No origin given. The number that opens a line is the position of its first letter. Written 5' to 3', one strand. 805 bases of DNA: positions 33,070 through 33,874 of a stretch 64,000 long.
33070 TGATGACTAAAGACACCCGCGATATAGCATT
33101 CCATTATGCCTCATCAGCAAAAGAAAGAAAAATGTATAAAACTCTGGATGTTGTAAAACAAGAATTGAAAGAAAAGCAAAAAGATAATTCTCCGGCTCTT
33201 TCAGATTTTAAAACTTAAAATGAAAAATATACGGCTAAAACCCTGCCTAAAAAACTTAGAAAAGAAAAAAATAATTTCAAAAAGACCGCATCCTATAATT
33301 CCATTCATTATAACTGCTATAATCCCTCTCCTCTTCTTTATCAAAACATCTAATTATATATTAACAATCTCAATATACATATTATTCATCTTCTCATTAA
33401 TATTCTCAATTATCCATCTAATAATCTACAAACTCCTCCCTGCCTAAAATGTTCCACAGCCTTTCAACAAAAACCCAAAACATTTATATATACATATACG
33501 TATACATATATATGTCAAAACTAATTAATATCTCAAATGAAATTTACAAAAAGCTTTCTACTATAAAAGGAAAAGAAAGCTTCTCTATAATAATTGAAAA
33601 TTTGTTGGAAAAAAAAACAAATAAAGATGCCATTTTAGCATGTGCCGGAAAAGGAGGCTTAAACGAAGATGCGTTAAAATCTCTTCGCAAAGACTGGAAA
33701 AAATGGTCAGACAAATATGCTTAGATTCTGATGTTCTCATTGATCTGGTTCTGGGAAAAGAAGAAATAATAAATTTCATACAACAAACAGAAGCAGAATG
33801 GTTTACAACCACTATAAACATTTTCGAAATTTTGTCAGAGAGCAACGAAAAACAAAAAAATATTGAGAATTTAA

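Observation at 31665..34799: Hef helicase and its XPF/ERCC4 nuclease domain are split into separate genes with a VapBC module inserted between them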

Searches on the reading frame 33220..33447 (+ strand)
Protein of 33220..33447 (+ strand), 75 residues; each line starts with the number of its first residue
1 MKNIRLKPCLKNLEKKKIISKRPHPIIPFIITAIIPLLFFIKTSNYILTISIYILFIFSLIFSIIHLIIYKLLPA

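Call 3: search_protein_families(library=pfam, proteins=[window:33220-33447:+], max_evalue=0.01)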
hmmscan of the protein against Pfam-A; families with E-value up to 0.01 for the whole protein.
window:33220-33447:+ (75 aa): 0 families

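Call 4: search_protein_families(library=ncbifam, proteins=[window:33220-33447:+], max_evalue=0.01)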
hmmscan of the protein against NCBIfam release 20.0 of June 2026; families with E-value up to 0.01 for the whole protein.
window:33220-33447:+ (75 aa): 0 families

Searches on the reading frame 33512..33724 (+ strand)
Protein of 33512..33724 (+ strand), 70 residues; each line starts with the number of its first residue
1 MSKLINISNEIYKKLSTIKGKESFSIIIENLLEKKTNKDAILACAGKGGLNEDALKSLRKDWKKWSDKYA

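Call 3: search_protein_families(library=pfam, proteins=[window:33512-33724:+], max_evalue=0.01)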
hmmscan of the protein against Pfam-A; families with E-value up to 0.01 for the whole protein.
window:33512-33724:+ (70 aa): 1 family
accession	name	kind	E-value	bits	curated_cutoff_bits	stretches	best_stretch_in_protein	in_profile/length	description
PF02697.20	VAPB_antitox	-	5.2e-13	50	27.9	1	3-66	1-65/69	Putative antitoxin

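Call 4: search_protein_families(library=ncbifam, proteins=[window:33512-33724:+], max_evalue=0.01)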
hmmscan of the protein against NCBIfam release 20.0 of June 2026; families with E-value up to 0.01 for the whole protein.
window:33512-33724:+ (70 aa): 3 families
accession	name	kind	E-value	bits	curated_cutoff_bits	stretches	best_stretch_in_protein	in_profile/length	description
NF010250.0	PRK13696.1-2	equivalog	1.1e-09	38.2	118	1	1-64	1-64/75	hypothetical protein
NF010249.0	PRK13696.1-1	equivalog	1.2e-09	38.2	90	1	1-66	2-69/72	hypothetical protein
NF010251.0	PRK13696.1-3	equivalog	8.1e-09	35.8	101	1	3-64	7-68/84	hypothetical protein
